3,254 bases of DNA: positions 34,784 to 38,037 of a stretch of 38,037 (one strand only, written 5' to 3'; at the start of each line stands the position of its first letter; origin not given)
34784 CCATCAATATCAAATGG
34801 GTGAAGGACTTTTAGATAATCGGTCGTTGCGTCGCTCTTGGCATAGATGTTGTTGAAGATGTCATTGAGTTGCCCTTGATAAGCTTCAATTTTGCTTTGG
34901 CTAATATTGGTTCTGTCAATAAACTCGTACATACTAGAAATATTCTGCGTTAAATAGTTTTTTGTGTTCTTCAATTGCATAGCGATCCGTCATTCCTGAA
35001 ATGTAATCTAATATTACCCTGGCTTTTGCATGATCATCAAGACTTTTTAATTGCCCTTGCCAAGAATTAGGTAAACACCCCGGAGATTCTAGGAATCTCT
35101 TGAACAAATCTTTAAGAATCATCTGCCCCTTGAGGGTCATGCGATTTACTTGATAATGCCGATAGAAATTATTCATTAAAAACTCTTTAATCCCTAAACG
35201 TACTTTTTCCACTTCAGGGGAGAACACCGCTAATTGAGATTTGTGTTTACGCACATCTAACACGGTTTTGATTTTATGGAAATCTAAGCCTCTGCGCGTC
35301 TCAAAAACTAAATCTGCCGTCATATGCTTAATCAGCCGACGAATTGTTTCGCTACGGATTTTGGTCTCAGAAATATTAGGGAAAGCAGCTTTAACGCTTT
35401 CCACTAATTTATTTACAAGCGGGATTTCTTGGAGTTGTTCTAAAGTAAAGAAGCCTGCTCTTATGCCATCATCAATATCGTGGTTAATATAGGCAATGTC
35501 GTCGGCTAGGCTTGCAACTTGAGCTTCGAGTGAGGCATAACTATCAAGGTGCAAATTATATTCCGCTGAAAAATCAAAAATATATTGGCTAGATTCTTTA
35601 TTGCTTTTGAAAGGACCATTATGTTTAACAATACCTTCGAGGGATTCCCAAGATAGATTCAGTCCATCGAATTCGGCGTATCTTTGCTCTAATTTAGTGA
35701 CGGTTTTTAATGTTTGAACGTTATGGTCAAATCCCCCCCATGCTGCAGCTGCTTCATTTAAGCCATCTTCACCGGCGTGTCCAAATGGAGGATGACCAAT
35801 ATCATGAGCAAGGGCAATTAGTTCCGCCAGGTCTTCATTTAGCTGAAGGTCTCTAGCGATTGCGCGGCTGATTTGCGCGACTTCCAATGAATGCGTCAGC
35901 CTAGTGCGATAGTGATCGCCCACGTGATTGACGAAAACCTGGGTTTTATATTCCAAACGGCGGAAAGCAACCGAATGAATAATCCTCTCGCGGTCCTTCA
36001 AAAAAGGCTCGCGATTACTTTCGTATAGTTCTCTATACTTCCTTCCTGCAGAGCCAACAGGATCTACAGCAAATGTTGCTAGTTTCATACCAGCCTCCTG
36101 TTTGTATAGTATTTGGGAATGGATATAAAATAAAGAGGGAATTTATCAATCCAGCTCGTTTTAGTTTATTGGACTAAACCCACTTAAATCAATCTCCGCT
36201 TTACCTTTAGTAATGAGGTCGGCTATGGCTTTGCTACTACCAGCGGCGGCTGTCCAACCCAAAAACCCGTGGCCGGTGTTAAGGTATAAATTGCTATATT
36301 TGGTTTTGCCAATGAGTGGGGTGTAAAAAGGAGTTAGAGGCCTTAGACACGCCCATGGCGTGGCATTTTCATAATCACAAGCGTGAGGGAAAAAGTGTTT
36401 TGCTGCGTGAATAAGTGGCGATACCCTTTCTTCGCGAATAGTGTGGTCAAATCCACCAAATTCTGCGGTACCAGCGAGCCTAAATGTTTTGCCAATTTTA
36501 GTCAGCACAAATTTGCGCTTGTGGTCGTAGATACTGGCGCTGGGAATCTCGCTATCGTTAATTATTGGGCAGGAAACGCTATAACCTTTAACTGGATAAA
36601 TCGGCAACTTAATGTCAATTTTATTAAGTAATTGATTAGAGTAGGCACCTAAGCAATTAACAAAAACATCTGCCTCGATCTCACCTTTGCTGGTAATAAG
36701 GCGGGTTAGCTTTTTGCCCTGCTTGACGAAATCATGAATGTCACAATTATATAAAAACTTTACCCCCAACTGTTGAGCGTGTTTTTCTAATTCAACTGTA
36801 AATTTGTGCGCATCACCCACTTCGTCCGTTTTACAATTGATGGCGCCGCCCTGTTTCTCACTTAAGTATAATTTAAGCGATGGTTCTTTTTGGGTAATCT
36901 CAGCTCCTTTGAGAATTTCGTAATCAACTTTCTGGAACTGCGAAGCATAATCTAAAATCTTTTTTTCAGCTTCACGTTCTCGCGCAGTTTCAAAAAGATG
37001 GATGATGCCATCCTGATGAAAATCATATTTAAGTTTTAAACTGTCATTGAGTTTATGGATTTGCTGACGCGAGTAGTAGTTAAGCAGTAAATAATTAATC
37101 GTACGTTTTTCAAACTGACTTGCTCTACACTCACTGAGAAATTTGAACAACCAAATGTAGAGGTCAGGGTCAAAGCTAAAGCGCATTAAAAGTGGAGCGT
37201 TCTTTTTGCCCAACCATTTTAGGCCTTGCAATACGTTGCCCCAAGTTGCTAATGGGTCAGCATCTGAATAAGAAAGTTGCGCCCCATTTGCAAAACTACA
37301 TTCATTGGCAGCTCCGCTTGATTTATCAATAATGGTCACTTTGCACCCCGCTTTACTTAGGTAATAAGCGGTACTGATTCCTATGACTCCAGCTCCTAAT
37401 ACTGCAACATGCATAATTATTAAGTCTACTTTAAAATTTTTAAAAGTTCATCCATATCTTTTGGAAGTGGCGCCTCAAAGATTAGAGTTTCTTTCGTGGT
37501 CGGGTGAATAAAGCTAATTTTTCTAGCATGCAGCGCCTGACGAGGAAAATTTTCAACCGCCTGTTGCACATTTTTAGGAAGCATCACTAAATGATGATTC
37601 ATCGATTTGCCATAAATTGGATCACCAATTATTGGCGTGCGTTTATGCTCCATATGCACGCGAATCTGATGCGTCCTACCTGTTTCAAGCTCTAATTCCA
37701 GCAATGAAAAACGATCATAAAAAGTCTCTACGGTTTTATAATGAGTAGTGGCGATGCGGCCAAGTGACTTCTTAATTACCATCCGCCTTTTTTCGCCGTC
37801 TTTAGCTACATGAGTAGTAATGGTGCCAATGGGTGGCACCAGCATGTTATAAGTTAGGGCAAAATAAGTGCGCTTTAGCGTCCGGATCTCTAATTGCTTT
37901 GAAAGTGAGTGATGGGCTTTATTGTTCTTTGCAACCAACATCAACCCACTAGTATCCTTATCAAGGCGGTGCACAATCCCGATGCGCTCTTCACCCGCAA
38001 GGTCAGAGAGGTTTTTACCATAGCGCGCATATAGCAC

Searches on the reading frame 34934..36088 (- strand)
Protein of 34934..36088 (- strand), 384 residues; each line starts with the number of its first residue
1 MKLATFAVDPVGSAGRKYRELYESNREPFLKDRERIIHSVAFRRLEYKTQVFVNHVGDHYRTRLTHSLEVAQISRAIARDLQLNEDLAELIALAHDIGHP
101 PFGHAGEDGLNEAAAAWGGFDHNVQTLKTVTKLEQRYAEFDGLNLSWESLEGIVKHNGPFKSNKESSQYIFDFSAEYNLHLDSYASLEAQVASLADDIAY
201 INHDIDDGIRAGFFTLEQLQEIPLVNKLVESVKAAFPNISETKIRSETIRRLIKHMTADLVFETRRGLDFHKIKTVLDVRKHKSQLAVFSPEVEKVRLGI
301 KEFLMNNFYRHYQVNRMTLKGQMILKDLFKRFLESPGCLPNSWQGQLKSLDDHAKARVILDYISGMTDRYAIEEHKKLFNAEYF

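Call 107: search_protein_families(library=pfam, proteins=[window:34934-36088:-], max_evalue=0.00001)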
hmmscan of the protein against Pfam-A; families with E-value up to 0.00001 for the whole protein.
window:34934-36088:- (384 aa): 2 families
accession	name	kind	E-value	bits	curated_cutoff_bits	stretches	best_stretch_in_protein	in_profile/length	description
PF13286.11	HD_assoc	-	5e-27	94.7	22.2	1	288-377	2-91/91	Phosphohydrolase-associated domain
PF01966.28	HD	-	1.3e-17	64.6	22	1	63-199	1-114/116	HD domain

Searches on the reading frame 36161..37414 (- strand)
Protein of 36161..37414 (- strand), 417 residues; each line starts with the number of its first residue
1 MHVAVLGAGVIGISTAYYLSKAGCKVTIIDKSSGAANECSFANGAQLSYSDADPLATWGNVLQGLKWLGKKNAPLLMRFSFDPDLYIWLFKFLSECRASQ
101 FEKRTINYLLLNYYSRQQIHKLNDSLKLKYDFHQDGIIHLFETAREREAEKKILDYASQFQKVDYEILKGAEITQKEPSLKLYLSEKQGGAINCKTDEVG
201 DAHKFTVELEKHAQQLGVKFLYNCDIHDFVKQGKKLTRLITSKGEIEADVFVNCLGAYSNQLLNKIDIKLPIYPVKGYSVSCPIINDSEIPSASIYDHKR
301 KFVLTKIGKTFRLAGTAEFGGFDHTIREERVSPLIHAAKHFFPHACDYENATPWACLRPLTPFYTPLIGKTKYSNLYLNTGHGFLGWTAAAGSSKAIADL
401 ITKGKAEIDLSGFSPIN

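Call 107: search_protein_families(library=pfam, proteins=[window:36161-37414:-], max_evalue=0.00001)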
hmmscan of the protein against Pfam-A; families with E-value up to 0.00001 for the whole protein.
window:36161-37414:- (417 aa): 4 families
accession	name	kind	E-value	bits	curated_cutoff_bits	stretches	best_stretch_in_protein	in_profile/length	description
PF01266.30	DAO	-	2.1e-63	215.4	27.9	1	2-400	1-353/353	FAD dependent oxidoreductase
PF07992.20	Pyr_redox_2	-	4.9e-12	46.3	26.1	0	2-34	144-176/291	Pyridine nucleotide-disulphide oxidoreductase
PF00070.33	Pyr_redox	-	6e-09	36.7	22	0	2-33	1-32/82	Pyridine nucleotide-disulphide oxidoreductase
PF13450.12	NAD_binding_8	-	5.3e-06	27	21.9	0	5-34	1-30/68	NAD(P)-binding Rossmann-like domain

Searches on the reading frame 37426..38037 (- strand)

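Call 107: search_protein_families(library=pfam, proteins=[window:37426-38037:-], max_evalue=0.00001)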
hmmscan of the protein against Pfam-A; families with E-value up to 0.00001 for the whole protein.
window:37426-38037:- (203 aa): 1 family
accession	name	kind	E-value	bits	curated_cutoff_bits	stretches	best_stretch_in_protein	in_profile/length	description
PF00849.27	PseudoU_synth_2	-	2e-29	103.2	26.8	1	10-131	30-152/152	RNA pseudouridylate synthase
